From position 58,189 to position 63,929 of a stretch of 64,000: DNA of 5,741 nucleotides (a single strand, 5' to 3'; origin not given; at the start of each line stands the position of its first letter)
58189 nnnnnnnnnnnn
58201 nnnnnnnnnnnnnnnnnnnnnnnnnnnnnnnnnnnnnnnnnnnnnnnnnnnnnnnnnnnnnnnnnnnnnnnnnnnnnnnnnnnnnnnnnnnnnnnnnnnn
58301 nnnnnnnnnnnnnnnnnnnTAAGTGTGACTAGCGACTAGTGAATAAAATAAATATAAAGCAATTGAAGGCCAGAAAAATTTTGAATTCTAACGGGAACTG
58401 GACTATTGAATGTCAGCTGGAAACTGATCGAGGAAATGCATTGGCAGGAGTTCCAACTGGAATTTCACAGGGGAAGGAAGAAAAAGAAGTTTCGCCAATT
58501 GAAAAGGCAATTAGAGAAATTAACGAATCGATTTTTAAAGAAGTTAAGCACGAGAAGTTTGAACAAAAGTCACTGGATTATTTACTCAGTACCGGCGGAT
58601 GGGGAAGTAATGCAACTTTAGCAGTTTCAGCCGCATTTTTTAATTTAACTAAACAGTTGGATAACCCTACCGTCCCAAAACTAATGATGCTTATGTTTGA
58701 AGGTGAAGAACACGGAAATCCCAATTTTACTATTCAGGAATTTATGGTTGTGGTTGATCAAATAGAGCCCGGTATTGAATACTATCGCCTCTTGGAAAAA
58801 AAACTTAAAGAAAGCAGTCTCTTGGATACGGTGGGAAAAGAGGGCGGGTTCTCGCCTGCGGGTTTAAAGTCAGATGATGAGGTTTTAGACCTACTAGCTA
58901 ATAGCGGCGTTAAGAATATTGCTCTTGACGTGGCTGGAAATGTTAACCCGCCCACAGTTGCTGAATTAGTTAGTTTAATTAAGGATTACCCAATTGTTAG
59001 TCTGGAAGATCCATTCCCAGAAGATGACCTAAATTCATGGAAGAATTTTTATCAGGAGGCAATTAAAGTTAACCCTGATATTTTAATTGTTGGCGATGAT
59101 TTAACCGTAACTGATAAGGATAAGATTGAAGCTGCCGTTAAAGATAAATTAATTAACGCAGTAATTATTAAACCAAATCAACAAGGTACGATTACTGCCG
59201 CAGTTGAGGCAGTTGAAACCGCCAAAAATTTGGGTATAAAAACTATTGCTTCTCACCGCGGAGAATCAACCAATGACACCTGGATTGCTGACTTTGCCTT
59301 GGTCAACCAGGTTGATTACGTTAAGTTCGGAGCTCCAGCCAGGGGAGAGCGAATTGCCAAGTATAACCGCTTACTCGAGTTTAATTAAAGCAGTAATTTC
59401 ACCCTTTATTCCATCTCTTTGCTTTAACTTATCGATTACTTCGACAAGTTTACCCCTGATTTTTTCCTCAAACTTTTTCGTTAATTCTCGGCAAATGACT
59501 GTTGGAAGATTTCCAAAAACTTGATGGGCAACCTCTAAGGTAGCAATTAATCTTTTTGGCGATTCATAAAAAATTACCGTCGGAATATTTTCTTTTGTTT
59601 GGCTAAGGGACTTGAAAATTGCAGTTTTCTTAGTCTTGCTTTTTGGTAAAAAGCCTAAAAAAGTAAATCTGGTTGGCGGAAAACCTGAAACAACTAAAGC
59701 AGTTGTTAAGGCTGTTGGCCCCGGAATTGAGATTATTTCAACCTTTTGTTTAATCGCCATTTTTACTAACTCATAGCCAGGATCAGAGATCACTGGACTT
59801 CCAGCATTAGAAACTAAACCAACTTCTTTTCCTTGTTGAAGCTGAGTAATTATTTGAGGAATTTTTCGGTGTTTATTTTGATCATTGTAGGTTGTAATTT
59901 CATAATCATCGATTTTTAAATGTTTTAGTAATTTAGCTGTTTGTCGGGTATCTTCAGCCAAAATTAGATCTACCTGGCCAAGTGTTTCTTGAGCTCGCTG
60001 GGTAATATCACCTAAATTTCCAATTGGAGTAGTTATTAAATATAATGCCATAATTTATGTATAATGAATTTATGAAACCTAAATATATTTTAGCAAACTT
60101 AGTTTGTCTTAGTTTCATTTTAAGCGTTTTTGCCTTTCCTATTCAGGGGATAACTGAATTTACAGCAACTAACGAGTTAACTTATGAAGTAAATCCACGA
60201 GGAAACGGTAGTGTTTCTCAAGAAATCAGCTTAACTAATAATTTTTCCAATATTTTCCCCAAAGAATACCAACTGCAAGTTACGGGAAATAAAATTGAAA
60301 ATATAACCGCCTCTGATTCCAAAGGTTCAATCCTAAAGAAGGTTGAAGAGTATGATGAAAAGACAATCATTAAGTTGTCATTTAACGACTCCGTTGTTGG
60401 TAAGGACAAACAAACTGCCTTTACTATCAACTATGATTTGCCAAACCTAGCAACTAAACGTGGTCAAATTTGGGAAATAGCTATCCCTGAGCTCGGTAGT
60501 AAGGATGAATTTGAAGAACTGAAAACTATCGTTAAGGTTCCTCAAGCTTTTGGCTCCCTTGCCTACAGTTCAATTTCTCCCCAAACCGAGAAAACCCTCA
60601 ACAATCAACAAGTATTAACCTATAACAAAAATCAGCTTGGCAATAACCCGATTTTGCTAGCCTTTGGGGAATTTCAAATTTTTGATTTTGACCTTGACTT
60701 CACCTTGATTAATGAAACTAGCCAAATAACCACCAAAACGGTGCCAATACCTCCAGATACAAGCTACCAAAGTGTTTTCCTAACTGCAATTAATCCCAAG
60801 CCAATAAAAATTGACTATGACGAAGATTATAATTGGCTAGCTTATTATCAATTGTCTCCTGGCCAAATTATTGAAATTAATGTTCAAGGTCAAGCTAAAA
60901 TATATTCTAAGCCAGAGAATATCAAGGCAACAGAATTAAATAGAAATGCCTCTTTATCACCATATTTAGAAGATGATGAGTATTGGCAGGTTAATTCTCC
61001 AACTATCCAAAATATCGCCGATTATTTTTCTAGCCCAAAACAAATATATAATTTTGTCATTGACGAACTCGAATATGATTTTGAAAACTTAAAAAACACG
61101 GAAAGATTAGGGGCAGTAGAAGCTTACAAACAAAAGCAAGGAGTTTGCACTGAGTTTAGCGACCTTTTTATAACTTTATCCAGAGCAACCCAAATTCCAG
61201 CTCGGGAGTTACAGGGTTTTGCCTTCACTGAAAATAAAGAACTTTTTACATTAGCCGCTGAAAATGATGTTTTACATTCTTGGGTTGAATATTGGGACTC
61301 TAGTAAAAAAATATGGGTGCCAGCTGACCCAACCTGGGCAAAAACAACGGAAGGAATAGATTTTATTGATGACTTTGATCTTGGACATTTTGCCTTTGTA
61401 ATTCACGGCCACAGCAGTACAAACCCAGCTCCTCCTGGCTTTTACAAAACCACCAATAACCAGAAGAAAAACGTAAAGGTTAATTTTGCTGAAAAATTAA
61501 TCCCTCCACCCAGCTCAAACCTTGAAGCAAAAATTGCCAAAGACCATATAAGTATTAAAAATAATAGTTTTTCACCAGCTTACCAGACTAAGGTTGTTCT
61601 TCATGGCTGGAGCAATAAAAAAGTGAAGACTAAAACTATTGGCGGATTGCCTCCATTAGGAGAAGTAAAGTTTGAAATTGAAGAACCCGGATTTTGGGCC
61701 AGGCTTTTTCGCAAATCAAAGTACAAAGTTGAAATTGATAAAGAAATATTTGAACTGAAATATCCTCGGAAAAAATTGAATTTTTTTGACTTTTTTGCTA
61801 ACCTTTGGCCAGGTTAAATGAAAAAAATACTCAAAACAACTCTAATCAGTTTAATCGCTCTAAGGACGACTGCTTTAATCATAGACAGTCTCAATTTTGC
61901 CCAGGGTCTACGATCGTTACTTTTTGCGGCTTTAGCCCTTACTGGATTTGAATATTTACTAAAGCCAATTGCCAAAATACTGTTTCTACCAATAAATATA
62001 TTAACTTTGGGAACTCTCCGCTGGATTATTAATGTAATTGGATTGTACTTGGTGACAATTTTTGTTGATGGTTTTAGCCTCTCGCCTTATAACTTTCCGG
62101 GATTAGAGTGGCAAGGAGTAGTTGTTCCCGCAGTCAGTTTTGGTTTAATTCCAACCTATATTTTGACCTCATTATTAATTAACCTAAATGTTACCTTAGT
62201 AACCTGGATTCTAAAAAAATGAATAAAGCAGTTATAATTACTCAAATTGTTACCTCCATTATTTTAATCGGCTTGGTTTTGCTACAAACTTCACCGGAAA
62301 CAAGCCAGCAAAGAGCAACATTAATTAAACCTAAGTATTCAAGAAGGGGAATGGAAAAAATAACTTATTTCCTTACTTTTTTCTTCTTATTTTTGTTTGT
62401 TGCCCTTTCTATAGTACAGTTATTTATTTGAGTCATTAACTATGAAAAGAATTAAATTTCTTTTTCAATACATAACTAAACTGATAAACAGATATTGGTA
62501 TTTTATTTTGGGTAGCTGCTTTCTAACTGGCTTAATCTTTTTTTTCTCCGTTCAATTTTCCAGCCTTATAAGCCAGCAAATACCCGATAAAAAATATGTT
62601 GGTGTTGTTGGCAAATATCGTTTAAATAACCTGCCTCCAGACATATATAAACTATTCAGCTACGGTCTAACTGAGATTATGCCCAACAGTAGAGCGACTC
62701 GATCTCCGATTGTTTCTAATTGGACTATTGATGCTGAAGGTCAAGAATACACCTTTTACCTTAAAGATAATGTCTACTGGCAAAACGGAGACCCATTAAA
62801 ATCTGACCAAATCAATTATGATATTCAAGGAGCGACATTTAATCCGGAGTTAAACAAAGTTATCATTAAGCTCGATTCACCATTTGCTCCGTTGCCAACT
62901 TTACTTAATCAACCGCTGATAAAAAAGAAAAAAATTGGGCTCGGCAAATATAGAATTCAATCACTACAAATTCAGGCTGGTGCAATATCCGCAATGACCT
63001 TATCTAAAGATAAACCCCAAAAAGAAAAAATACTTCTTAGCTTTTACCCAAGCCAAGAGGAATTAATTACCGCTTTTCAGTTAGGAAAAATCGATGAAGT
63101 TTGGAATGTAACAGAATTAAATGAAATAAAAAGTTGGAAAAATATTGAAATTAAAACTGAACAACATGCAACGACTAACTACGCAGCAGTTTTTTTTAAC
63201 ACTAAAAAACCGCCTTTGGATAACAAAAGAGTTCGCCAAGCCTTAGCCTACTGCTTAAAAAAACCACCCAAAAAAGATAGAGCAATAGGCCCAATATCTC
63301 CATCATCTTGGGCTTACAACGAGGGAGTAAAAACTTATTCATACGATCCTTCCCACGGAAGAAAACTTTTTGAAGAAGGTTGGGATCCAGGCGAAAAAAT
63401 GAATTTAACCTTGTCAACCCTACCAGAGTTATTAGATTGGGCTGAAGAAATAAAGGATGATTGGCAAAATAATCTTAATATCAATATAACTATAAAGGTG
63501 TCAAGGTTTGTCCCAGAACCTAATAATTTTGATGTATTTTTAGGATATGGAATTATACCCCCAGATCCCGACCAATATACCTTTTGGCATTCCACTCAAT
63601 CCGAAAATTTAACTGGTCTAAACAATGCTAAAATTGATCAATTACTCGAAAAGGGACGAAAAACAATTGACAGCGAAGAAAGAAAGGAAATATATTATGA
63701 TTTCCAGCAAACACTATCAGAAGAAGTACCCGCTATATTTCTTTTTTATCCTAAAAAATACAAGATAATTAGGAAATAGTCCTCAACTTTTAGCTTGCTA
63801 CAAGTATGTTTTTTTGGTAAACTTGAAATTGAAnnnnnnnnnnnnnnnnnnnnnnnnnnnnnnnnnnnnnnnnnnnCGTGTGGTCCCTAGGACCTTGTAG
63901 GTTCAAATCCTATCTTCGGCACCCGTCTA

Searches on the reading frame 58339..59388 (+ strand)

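Call 60: search_protein_families(library=pfam, proteins=[window:58339-59388:+], max_evalue=0.0001)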
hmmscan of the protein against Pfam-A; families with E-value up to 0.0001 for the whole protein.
window:58339-59388:+ (349 aa): 3 families
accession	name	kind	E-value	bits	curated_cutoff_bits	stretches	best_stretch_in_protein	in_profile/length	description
PF00113.28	Enolase_C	-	1.5e-46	159.5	21.5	2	210-347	142-276/296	Enolase, C-terminal TIM barrel domain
PF03952.21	Enolase_N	-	6.2e-11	43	35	1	6-102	1-117/131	Enolase, N-terminal domain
PF13378.12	MR_MLE_C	-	5.4e-06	26.7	29.4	1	191-303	45-151/219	Enolase C-terminal domain-like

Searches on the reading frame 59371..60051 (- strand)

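Call 60: search_protein_families(library=pfam, proteins=[window:59371-60051:-], max_evalue=0.0001)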
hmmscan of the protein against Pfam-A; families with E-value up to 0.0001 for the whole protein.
window:59371-60051:- (226 aa): 1 family
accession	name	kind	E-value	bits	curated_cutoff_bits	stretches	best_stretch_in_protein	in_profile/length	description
PF00590.25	TP_methylase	-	4.4e-27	95.8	27.8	1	3-204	2-210/212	Tetrapyrrole (Corrin/Porphyrin) Methylases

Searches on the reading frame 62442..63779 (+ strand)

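Call 60: search_protein_families(library=pfam, proteins=[window:62442-63779:+], max_evalue=0.0001)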
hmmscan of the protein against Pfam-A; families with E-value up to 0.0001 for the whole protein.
window:62442-63779:+ (445 aa): 1 family
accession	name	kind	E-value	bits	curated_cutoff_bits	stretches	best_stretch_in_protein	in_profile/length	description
PF00496.27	SBP_bac_5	-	1.1e-29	104.2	32.4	2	161-386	112-363/368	Bacterial extracellular solute-binding proteins, family 5 Middle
